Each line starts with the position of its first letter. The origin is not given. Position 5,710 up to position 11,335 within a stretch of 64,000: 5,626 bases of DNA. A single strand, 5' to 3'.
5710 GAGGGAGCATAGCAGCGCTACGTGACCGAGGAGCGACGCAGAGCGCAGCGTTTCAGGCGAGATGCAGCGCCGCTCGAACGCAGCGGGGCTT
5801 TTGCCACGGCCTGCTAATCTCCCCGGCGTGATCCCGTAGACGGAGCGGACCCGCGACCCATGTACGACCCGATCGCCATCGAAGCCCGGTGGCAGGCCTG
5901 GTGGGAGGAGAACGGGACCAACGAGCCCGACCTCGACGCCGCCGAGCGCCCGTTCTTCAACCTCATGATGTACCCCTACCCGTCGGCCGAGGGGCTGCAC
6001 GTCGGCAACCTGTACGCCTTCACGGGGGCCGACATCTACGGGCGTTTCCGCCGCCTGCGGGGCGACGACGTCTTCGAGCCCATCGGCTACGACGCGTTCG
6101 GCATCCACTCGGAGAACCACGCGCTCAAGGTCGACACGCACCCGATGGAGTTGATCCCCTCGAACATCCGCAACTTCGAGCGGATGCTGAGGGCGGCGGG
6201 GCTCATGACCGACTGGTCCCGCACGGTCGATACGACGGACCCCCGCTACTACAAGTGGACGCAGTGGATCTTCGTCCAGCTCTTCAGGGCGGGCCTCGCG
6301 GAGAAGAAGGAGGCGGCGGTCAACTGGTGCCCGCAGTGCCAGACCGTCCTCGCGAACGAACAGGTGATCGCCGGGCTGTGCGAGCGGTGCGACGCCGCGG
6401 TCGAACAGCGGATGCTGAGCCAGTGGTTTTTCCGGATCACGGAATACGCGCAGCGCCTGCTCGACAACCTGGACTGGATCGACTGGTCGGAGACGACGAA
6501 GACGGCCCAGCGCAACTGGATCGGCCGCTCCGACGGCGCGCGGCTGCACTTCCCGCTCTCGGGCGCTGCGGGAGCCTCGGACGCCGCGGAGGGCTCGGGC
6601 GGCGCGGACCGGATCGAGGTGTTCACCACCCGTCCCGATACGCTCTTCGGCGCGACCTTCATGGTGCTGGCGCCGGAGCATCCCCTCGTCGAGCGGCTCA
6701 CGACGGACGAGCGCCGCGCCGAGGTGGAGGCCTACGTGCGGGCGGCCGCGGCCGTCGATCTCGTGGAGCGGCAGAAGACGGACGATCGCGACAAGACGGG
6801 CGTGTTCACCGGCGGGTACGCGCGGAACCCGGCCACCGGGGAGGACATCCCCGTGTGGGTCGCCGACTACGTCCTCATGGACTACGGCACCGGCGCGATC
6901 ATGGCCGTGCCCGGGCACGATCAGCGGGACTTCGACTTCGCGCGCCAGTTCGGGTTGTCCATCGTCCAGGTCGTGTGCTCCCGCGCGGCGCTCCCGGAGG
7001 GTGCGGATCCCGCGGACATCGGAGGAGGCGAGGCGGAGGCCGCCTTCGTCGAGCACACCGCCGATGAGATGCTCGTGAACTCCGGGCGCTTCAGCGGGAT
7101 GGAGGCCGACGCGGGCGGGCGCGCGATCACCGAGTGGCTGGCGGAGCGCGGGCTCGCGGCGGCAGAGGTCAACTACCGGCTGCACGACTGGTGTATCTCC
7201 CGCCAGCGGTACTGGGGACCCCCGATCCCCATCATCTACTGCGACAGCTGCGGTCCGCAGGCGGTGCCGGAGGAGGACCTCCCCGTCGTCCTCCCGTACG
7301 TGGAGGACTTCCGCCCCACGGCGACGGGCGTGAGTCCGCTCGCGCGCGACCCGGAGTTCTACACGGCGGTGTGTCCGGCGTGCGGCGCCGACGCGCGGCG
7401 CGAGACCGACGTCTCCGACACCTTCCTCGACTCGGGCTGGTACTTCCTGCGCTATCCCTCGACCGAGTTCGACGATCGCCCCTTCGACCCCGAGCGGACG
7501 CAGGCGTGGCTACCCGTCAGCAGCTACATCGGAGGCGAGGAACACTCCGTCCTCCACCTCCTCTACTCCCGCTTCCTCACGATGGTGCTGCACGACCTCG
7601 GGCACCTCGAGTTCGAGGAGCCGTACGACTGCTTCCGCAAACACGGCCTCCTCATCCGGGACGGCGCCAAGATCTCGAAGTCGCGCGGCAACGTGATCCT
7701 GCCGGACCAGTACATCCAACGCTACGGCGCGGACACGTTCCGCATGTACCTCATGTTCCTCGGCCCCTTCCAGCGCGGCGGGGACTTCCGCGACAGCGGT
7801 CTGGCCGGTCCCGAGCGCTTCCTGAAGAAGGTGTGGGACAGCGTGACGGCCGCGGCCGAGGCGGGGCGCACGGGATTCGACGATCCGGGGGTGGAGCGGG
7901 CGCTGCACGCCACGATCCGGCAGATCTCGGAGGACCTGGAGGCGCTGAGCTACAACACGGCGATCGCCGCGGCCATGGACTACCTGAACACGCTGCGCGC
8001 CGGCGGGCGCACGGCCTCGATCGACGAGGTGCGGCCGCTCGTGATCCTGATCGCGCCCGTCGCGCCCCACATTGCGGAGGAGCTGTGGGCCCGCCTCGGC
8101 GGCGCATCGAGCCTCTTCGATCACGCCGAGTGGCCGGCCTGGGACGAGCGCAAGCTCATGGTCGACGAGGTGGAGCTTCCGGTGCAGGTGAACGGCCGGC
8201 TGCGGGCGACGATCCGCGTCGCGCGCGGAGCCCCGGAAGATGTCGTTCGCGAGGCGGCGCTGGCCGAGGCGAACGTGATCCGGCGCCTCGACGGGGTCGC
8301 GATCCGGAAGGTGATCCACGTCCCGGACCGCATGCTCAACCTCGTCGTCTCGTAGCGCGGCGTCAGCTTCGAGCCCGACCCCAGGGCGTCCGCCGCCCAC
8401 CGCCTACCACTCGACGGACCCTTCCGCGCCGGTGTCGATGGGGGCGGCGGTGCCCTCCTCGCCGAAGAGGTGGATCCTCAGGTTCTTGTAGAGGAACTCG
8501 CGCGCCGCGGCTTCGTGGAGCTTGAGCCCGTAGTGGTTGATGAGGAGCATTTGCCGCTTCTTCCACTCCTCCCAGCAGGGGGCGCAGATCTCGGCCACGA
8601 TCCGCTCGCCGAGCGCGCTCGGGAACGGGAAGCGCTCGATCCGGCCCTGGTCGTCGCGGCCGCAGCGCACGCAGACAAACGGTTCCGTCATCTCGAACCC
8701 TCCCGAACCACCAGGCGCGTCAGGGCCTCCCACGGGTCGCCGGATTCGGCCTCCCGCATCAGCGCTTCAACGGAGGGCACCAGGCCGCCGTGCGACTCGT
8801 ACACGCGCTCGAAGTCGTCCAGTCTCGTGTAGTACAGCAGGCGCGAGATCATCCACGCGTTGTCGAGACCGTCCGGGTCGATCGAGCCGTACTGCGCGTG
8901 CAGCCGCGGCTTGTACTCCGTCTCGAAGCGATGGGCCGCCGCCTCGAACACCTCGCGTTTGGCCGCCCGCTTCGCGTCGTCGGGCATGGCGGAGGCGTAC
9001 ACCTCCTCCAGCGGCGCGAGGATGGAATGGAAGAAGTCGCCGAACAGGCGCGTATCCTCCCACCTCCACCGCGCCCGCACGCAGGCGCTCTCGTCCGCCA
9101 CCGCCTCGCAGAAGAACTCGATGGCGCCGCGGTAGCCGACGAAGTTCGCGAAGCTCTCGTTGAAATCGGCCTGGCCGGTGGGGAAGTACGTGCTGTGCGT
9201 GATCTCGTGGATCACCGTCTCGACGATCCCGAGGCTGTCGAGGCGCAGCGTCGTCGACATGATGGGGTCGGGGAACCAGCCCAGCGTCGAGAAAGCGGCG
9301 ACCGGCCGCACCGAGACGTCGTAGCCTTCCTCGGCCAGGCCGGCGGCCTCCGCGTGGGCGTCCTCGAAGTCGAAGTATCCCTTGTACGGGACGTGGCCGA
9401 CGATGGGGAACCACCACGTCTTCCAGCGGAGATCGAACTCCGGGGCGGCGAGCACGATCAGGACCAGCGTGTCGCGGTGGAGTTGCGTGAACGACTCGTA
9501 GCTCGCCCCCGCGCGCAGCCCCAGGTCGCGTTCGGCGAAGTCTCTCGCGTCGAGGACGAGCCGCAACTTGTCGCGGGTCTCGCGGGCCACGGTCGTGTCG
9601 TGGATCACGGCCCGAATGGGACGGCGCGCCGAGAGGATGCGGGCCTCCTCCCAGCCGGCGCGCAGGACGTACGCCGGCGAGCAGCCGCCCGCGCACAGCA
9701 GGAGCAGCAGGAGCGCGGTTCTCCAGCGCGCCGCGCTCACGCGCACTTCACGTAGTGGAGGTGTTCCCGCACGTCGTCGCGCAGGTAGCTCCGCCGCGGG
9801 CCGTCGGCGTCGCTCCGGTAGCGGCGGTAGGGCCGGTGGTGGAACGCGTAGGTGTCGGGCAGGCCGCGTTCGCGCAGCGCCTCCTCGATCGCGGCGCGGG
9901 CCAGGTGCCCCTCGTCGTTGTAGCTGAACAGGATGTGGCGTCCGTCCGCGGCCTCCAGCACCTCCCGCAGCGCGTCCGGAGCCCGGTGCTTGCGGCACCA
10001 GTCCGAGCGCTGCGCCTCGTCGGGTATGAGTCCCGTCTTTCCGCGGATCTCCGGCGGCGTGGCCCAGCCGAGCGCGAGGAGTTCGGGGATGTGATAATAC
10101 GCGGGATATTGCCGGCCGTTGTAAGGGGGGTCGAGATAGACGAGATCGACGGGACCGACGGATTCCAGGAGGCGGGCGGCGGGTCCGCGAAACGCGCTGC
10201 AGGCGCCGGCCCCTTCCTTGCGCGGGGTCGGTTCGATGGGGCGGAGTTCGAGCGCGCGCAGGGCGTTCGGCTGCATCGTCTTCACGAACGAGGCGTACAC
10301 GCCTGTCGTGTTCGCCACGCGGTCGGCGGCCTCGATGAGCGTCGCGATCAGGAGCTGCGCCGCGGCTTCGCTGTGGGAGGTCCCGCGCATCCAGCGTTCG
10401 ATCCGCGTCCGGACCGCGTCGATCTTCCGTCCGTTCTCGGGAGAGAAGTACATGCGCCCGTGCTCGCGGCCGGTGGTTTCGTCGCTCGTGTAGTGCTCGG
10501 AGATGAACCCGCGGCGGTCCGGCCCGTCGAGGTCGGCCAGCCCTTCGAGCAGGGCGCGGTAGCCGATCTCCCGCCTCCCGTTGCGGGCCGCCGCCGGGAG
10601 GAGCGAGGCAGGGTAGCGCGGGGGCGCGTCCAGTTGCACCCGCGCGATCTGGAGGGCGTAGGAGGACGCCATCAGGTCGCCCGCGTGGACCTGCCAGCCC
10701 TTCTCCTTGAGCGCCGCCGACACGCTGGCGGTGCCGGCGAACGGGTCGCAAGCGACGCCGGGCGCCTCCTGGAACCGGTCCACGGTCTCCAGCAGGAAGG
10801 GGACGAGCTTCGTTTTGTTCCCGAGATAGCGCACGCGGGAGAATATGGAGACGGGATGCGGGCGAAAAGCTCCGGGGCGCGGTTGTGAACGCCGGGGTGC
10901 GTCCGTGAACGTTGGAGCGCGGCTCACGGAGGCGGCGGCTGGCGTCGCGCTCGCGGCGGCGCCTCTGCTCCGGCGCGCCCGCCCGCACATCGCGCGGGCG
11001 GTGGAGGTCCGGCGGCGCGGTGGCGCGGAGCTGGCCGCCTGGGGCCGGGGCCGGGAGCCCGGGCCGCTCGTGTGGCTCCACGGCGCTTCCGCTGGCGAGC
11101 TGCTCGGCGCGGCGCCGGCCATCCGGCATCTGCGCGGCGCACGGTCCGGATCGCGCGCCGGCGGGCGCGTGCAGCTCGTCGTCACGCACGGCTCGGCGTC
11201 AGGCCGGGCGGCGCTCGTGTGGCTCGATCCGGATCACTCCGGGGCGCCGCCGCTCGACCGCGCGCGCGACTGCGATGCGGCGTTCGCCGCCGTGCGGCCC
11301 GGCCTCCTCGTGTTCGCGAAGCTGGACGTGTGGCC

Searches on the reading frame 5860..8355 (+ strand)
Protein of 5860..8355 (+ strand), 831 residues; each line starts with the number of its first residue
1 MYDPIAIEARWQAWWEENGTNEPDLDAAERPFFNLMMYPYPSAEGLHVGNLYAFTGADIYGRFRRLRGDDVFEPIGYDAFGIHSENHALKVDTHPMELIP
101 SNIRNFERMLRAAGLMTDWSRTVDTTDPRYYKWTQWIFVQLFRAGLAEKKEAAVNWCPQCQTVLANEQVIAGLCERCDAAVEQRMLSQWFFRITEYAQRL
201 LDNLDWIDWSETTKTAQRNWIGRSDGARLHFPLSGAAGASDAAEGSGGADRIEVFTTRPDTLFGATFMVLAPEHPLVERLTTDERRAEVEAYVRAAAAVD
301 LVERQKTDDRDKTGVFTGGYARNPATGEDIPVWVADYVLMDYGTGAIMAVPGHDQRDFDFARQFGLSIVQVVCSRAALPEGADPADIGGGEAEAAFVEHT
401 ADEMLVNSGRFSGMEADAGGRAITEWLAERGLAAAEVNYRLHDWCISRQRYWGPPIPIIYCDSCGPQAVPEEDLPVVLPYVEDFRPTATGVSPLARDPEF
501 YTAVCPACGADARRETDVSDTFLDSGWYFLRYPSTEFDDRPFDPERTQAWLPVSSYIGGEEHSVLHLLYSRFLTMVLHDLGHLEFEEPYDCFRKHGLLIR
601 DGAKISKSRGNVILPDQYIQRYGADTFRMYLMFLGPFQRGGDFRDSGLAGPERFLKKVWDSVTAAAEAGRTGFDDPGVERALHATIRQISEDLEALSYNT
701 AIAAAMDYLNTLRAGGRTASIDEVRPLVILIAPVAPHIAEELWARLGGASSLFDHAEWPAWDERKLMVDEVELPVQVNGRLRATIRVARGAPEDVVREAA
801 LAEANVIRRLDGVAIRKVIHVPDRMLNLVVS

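Call 24: search_protein_families(library=pfam, proteins=[window:5860-8355:+], max_evalue=0.0001)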
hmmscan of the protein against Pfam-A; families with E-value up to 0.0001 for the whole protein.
window:5860-8355:+ (831 aa): 4 families
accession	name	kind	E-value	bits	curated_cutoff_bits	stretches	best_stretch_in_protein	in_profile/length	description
PF13603.12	tRNA-synt_1_2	-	8.3e-59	198.6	25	1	218-427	1-184/185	Leucyl-tRNA synthetase, editing domain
PF00133.28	tRNA-synt_1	-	8.2e-38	130.7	22.7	2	442-632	229-403/414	tRNA synthetases class I (I, L, M and V)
PF09334.17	tRNA-synt_1g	-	1.9e-29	103.1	20.1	2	39-179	8-144/391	tRNA synthetases class I (M)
PF08264.19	Anticodon_1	-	1e-16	61.6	25.1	1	680-796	6-147/148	Anticodon-binding domain of tRNA ligase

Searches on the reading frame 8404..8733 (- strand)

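Call 24: search_protein_families(library=pfam, proteins=[window:8404-8733:-], max_evalue=0.0001)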
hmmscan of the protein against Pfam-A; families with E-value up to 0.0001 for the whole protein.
window:8404-8733:- (109 aa): 1 family
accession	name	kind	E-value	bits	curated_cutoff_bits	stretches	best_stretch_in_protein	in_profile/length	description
PF04362.19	Iron_traffic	-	6.3e-17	61.6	27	1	15-95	1-80/88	Bacterial Fe(2+) trafficking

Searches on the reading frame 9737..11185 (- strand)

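Call 24: search_protein_families(library=pfam, proteins=[window:9737-11185:-], max_evalue=0.0001)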
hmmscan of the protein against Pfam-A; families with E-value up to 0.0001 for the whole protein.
window:9737-11185:- (482 aa): 1 family
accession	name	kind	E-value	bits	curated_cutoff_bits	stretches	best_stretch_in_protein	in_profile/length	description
PF02086.21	MethyltransfD12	-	2.2e-19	70.6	22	1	120-388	1-216/253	D12 class N6 adenine-specific DNA methyltransferase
